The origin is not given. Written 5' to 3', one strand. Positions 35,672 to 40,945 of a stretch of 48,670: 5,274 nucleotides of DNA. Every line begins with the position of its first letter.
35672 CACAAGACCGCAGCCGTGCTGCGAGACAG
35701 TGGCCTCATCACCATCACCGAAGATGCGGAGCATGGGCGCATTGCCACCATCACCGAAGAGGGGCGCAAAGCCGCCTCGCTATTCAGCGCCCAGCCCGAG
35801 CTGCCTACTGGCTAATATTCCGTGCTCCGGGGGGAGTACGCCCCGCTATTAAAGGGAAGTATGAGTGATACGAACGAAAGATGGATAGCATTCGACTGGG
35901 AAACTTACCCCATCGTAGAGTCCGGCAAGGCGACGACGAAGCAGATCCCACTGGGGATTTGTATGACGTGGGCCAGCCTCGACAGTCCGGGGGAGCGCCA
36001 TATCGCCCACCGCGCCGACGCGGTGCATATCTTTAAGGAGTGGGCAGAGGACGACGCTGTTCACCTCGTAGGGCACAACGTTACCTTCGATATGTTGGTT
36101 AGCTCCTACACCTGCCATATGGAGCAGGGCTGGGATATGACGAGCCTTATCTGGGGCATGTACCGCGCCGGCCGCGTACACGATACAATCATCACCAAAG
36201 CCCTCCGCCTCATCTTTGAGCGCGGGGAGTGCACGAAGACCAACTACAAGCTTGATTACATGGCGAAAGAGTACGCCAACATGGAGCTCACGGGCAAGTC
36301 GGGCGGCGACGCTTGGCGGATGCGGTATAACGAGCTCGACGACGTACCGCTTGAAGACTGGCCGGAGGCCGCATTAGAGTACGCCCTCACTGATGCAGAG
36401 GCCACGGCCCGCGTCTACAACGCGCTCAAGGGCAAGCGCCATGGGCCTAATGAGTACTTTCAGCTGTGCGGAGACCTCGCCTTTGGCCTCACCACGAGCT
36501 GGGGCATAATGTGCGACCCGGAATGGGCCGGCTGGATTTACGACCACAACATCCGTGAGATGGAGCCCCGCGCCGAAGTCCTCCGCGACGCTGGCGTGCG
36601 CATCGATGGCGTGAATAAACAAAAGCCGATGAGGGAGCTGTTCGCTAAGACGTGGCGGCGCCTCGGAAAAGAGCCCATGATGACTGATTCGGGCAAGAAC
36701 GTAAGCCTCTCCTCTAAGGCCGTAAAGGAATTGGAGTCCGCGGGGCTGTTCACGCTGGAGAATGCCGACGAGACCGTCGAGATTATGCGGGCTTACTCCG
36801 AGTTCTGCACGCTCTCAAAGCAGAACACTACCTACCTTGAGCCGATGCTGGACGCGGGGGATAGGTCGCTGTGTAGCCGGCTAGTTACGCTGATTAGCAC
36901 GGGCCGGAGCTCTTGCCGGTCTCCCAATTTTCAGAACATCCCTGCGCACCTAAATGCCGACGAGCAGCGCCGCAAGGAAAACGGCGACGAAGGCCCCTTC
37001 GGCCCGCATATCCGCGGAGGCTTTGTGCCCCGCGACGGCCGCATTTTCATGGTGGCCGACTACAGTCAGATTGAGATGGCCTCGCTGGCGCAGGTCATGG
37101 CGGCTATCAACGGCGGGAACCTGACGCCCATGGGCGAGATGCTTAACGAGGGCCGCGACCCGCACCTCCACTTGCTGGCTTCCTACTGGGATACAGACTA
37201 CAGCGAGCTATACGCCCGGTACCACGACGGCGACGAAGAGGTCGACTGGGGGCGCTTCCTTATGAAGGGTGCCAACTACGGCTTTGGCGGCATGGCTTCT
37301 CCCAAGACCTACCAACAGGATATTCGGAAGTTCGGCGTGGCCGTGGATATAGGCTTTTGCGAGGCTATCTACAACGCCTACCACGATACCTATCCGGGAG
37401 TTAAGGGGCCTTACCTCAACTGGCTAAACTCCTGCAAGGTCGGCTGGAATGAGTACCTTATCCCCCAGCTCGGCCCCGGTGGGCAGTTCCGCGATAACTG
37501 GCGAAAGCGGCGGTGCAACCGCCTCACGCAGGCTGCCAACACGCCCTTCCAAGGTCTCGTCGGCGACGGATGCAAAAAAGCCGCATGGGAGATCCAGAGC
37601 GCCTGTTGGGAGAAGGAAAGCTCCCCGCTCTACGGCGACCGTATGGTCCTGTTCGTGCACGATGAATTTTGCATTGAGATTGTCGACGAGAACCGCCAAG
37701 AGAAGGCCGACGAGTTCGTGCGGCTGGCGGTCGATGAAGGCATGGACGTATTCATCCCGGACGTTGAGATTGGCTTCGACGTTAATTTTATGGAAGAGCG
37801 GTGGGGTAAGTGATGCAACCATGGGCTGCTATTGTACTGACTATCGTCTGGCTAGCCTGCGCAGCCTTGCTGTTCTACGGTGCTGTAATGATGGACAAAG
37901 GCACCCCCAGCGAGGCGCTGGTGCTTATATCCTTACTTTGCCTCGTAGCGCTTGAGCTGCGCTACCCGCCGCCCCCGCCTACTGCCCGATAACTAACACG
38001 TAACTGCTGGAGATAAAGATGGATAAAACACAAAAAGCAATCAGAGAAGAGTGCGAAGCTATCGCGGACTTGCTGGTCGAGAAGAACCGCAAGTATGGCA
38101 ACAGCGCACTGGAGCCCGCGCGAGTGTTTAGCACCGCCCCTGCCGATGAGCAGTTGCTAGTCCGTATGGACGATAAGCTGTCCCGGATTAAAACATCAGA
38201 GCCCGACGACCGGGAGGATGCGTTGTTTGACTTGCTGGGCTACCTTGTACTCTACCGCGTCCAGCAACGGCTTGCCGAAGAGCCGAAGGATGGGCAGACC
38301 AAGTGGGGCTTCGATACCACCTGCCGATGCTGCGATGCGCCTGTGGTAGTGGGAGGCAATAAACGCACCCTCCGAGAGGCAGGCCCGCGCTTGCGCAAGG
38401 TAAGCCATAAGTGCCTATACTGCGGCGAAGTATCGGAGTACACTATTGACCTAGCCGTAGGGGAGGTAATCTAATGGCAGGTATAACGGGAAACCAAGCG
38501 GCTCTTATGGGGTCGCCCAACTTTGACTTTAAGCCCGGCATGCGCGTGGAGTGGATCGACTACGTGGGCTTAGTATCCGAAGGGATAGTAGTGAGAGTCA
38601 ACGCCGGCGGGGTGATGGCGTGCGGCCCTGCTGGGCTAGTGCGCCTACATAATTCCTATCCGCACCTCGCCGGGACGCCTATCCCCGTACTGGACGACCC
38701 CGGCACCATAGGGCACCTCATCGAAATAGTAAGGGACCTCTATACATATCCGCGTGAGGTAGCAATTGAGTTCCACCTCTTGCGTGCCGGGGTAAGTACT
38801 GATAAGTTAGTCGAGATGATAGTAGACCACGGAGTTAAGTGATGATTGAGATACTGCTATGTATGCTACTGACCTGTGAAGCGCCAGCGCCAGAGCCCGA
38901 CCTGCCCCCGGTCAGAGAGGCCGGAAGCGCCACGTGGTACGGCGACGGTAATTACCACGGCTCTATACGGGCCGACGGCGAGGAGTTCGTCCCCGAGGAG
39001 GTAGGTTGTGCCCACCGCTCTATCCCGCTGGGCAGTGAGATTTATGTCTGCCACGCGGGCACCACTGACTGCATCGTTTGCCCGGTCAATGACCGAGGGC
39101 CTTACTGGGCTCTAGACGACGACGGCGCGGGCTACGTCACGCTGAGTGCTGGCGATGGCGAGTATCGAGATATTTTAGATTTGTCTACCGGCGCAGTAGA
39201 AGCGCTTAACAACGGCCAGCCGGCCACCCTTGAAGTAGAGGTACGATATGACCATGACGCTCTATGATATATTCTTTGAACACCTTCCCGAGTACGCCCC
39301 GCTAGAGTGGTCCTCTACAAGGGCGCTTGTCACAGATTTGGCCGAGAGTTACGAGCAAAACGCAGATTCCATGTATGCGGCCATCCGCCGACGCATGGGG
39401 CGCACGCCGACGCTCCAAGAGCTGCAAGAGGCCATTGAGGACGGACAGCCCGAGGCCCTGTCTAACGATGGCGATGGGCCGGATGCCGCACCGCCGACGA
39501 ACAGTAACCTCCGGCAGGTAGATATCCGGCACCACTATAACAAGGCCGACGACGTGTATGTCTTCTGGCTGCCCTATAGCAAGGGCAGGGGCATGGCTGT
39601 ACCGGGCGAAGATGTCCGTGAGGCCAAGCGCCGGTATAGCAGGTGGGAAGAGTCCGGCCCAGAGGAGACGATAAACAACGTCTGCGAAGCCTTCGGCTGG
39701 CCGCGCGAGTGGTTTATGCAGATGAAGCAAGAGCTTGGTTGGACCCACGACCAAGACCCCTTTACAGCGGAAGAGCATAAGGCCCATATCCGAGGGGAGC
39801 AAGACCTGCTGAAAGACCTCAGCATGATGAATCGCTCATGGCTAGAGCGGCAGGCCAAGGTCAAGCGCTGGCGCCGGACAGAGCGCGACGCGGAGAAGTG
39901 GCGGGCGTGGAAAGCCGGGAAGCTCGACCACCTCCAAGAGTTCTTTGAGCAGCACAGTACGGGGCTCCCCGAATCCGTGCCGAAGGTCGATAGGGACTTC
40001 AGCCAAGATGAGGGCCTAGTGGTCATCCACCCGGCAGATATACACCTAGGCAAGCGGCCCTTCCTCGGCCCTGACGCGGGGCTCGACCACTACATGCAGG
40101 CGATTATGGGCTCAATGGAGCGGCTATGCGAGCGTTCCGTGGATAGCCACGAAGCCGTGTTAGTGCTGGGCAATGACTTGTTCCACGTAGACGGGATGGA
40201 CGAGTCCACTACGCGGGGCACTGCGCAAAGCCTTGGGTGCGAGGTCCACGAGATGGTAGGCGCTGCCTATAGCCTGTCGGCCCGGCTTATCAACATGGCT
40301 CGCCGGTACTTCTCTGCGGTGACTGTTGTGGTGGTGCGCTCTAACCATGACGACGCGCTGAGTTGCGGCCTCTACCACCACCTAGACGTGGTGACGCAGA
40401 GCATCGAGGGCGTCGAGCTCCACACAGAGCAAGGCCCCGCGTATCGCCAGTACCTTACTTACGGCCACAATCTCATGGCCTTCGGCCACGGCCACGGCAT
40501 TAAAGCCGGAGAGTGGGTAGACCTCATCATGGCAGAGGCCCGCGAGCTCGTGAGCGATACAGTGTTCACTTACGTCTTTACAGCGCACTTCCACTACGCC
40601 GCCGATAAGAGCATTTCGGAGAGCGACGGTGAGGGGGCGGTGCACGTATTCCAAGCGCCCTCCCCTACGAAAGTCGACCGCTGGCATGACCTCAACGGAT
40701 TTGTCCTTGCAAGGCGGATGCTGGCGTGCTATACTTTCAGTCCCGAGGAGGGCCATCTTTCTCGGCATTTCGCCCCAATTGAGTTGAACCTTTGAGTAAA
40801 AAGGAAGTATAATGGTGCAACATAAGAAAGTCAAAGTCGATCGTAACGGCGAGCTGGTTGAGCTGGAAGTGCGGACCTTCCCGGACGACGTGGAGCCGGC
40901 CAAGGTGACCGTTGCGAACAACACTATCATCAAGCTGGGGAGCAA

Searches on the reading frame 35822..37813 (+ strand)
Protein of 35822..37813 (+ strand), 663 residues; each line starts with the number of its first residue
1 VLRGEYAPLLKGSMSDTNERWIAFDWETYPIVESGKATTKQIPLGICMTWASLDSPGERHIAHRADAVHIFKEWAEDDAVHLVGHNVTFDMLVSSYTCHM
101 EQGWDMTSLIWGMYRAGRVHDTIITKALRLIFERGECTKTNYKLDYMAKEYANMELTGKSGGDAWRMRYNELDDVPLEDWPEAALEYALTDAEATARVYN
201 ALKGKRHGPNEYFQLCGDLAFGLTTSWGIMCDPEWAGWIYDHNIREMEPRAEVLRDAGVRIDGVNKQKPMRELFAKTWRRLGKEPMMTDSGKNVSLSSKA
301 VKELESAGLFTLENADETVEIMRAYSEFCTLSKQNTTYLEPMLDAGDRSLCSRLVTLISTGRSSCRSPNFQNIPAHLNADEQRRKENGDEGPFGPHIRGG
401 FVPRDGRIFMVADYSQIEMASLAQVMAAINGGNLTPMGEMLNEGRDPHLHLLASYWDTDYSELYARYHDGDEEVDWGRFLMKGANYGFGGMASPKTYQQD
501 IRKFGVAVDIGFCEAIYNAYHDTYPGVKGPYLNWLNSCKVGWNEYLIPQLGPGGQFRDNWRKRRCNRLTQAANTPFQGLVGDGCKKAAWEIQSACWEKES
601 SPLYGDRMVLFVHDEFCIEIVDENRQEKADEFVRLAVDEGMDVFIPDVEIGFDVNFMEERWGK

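Call 7: search_protein_families(library=pfam, proteins=[window:35822-37813:+], max_evalue=0.01)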
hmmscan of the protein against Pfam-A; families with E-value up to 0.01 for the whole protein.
window:35822-37813:+ (663 aa): 2 families
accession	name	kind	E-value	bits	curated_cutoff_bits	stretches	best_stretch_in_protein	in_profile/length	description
PF00476.26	DNA_pol_A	-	6.8e-26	91.5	34.3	1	307-637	60-357/381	DNA polymerase family A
PF01612.26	DNA_pol_A_exo1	-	6.7e-11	42.7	23.6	1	60-203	57-169/173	3'-5' exonuclease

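Call 10: search_dna_similar(query=window:35822-37813:+, collection=phages, mode=protein, max_rows=25)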
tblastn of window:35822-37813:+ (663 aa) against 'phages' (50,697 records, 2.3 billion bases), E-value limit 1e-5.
Records with a match: 100; places in all: 100; records where one place covers at least 80% of the query: 5.
Best place of each record, by identity: <60% 100.
By first word of the organism name: Vibrio 43; Bacteriophage 20; Thermus 12; Bacillus 7; Stenotrophomonas 4; Salmonella 3; Acinetobacter 2; Pseudanabaena 2; Escherichia 1; Staphylococcus 1; and 5 more.
By host as written in the record: - 23; Vibrio parahaemolyticus 18; Thermus thermophilus 6; Vibrio parahaemolyticus M2413 5; Thermus thermophilus HB8 4; Stenotrophomonas maltophilia 4; Vibrio parahaemolyticus HN-9 3; Homo sapiens 2; and 30 more.
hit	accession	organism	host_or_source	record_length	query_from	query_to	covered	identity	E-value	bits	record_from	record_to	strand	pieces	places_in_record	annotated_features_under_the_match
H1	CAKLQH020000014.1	Acinetobacter phage MD-2021a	not known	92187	71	648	87%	22.6%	9e-13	78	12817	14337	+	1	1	polA: DNA polymerase I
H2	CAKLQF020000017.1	Acinetobacter phage MD-2021a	not known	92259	71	648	87%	22.6%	9e-13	78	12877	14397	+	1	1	polA: DNA polymerase I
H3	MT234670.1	Pseudanabaena phage PA-SR01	Pseudanabaena sp. KCZY-C8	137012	116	658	82%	22.9%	3e-14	83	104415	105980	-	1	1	DNA-directed DNA polymerase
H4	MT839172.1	Bacteriophage sp.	human fecal samples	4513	155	646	74%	25.2%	5e-11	72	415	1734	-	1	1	record has no annotation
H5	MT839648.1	Bacteriophage sp.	human fecal samples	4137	146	629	73%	25.6%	5e-10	69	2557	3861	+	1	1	record has no annotation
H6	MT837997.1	Bacteriophage sp.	human fecal samples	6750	155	648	75%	24.2%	2e-11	74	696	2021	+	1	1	record has no annotation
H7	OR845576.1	Escherichia phage ECO95 1-6-1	Escherichia coli O157:H7 ATCC 43895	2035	53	620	86%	20.9%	2e-6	57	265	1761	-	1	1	record has no annotation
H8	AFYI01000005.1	Salmonella enterica subsp. enterica serovar Infantis str. ...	Homo sapiens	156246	53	620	86%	20.9%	3e-6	57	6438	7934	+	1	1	DNA-directed DNA polymerase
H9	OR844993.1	Staphylococcus phage SA 1306 Kay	Staphylococcus aureus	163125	192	646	69%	25.9%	2e-11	74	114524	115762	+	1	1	record has no annotation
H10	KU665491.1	Bacillus phage Mgbh1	Bacillus sp. MGK1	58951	168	663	75%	23.6%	9e-11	72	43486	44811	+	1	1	DNA-directed DNA polymerase-like protein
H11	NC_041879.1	Bacillus phage Mgbh1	Bacillus sp. MGK1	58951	168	663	75%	23.6%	9e-11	72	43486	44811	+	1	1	DNA polymerase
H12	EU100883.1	Thermus phage P23-45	Thermus thermophilus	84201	187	633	67%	25.0%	6e-9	66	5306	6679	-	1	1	DNA polymerase I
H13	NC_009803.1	Thermus phage P23-45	Thermus thermophilus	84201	187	633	67%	25.0%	6e-9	66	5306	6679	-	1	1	DNA polymerase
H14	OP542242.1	Thermus phage P23-45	Thermus thermophilus HB8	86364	187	633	67%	25.0%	6e-9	66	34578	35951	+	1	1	hypothetical protein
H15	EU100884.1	Thermus phage P74-26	Thermus thermophilus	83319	187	633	67%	25.0%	1e-8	65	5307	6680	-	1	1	DNA polymerase I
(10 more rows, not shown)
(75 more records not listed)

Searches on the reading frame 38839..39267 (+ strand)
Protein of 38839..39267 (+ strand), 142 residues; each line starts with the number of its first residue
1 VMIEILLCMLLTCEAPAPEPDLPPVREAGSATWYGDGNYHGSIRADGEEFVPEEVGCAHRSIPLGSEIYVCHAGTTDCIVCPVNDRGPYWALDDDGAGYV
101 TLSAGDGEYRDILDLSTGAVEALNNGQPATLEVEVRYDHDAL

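Call 8: search_protein_families(library=pfam, proteins=[window:38839-39267:+], max_evalue=0.01)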
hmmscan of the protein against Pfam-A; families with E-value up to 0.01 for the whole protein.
window:38839-39267:+ (142 aa): 1 family
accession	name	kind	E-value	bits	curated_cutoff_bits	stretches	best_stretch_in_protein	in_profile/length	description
PF03330.24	DPBB_1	-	1.7e-09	38.2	28.8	1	27-133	2-81/83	Lytic transglycolase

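Call 83: find_homologous_proteins(query=window:38839-39267:+, max_evalue=0.00001)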
Query window:38839-39267:+ (142 aa): 14 proteins with E <= 0.00001 among 36 candidates.
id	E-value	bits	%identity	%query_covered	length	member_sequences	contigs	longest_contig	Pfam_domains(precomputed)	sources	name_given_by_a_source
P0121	1.8e-92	325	100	99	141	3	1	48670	PF03330.25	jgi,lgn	-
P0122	4.5e-34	135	51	96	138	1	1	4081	PF03330.25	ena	-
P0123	1.2e-30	124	46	94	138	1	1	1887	PF03330.25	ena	-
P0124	2.2e-28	117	50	96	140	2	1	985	PF03330.25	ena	-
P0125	6.9e-28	115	49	96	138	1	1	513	PF03330.25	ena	-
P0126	2.4e-27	114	49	96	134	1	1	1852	PF03330.25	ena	-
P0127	5.8e-26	109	52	89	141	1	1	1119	PF03330.25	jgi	-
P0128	2.8e-25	107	57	67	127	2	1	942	PF03330.25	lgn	-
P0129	2.6e-24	104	46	96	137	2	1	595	PF03330.25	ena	-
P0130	4.1e-24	103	48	96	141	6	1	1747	PF03330.25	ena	-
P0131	1.7e-23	101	46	96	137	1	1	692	PF03330.25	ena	-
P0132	5.5e-13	67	40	77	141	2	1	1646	PF03330.25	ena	-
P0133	2.4e-6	45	32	77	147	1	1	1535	PF03330.25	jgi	jgi:rare lipoprotein A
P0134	6.2e-6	44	31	87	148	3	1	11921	PF03330.25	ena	-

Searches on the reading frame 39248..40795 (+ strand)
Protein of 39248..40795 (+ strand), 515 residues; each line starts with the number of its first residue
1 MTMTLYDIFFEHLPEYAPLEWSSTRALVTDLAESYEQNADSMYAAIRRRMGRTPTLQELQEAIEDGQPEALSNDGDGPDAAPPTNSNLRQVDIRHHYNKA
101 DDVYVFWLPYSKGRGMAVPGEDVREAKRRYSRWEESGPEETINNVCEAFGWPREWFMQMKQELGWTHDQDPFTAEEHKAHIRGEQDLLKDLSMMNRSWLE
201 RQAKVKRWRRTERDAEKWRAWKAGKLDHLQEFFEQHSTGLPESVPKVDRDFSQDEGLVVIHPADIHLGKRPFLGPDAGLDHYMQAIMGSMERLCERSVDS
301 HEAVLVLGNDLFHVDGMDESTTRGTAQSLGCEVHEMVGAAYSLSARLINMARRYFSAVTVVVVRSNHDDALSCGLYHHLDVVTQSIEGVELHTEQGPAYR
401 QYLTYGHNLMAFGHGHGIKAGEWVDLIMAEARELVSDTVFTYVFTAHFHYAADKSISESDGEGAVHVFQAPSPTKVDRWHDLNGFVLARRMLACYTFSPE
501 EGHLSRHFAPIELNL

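Call 8: search_protein_families(library=pfam, proteins=[window:39248-40795:+], max_evalue=0.01)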
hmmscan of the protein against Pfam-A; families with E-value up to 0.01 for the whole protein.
window:39248-40795:+ (515 aa): 0 families

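Call 68: search_protein_families(library=phrogs, proteins=[window:39248-40795:+], max_evalue=0.001)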
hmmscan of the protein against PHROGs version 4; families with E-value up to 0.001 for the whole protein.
window:39248-40795:+ (515 aa): 3 families
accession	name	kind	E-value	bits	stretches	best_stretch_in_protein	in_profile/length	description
phrog_704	-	DNA, RNA and nucleotide metabolism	1.1e-37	131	1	201-512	86-387/390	DNA repair exonuclease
phrog_284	-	DNA, RNA and nucleotide metabolism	1.3e-15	58.3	1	203-511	72-392/398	exonuclease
phrog_20762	-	unknown function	1.2e-08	36.2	1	394-512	6-116/117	-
